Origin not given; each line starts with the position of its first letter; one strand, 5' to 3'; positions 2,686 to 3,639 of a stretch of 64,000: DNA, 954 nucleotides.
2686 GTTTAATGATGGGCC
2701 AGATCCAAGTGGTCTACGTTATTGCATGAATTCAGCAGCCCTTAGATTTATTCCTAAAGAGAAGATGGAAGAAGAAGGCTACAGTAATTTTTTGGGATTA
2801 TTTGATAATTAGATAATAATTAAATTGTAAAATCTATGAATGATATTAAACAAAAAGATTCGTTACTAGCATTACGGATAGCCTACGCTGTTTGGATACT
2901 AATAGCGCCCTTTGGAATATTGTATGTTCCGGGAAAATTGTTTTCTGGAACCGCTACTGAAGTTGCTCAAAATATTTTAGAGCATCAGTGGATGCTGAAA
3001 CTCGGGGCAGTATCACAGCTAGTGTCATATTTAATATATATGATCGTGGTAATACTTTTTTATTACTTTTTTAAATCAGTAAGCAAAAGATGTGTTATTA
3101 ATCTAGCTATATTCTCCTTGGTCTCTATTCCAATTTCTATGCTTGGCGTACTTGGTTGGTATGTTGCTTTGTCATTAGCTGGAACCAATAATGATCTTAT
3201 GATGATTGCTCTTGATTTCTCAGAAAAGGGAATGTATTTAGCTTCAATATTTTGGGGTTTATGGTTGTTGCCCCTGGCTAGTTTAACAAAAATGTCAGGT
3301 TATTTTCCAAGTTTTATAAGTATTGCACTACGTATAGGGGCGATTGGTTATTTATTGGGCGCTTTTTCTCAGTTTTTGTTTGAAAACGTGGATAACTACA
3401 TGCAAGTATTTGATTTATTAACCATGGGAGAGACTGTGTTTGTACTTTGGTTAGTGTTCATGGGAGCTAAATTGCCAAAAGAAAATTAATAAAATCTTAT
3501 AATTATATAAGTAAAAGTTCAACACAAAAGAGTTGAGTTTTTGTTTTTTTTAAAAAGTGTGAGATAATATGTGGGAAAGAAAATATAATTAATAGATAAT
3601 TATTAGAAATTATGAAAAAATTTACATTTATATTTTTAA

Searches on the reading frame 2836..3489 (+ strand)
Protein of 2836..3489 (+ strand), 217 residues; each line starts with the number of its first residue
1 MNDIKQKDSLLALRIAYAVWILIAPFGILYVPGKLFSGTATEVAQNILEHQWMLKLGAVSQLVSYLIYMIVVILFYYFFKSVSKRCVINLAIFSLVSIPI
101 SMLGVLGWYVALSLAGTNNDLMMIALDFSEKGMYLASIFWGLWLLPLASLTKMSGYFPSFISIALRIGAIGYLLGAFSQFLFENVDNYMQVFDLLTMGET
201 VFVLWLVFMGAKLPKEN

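Call 86: search_protein_families(library=pfam, proteins=[window:2836-3489:+], max_evalue=0.001)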
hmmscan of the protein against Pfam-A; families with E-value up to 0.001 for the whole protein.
window:2836-3489:+ (217 aa): 1 family
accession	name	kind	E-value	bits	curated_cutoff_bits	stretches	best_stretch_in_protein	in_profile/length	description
PF14329.11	DUF4386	-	2e-30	106.7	27.6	1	16-210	5-210/210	Domain of unknown function (DUF4386)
